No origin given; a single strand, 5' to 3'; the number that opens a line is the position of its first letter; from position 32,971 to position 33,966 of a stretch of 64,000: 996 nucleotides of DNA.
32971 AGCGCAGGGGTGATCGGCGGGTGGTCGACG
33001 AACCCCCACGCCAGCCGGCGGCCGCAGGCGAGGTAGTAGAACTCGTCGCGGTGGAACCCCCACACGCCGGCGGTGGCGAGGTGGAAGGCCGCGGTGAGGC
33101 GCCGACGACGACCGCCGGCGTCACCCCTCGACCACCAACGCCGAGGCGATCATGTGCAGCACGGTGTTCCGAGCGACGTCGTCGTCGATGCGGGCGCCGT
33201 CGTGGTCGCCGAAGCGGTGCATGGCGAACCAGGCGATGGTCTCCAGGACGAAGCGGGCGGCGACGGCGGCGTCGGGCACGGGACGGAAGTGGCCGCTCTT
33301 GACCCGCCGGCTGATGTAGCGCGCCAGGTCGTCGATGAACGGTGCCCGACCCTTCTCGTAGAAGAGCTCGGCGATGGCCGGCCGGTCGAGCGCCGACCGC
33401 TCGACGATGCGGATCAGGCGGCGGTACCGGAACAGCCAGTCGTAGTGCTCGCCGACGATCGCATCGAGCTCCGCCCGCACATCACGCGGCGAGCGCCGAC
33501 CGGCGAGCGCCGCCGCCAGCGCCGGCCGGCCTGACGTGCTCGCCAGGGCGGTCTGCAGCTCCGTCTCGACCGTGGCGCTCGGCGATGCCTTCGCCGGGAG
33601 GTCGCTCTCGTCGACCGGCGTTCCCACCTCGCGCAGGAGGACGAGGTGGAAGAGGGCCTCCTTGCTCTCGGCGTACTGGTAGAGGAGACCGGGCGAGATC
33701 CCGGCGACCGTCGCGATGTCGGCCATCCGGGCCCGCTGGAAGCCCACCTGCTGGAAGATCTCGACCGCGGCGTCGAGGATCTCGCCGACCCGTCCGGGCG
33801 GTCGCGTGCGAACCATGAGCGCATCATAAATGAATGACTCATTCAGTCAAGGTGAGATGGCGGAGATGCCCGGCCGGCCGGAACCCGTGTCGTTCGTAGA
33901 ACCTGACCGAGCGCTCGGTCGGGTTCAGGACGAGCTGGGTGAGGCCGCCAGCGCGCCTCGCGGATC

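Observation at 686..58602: A 16-bp palindrome CTGACR-N4-YGTCAG sits in front of nearly every transcription unit (14 copies): signature of one large, uncharacterised catabolic regulon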

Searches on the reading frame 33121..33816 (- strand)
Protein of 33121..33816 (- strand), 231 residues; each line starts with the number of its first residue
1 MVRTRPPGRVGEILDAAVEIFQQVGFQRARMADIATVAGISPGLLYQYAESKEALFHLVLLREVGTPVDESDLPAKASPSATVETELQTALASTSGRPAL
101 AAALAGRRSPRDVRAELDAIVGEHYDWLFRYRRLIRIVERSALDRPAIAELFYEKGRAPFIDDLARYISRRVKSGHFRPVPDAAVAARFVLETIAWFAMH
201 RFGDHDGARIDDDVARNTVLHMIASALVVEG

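Call 29: search_protein_families(library=ncbifam, max_evalue=0.001, proteins=[window:33121-33816:-])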
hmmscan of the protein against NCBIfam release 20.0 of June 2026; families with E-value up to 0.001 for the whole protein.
window:33121-33816:- (231 aa): 12 families
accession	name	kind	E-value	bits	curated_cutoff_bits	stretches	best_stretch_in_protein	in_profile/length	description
NF041196.1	ScbR_bind_reg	equivalog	2.1e-08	34.6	150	1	12-66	10-64/191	ScbR family autoregulator-binding transcription factor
NF053878.1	FATransRegFadRBac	equivalog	4.3e-08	33.2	200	1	12-123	7-122/190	fatty acid metabolism transcriptional regulator FadR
TIGR03613.1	RutR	equivalog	5e-08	33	368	1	10-61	10-61/202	pyrimidine utilization regulatory protein R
NF053731.1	TransRegFasRMycb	equivalog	1.1e-07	31.8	330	1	9-68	12-71/199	HTH-type transcriptional activator FasR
NF050111.1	TransRegSACE7040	equivalog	1.9e-07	31.2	250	1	11-61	4-54/186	SACE_7040 family transcriptional regulator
NF011584.0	PRK15008.1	equivalog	6e-07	29.5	230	1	12-60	22-70/212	HTH-type transcriptional regulator RutR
NF001978.0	PRK00767.1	equivalog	9.1e-07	28.9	118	1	9-59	10-60/197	transcriptional regulator BetI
TIGR03384.1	betaine_BetI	equivalog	1.7e-06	27.9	201.3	1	9-59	9-59/189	choline-binding transcriptional repressor BetI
TIGR03968.1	mycofact_TetR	equivalog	4.3e-06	26.4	224.9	1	11-55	12-56/190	mycofactocin system transcriptional regulator MftR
NF051852.1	efflux_TF_MtrR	exception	5.6e-06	26.3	280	1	13-59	15-61/205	multidrug efflux system transcriptional repressor MtrR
NF007949.0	PRK10668.1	equivalog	2.7e-05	23.7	271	1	12-60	15-63/216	multidrug efflux transporter transcriptional repressor AcrR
NF037937.1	septum_RefZ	equivalog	0.00046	20.1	180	1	12-58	3-49/195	forespore capture DNA-binding protein RefZ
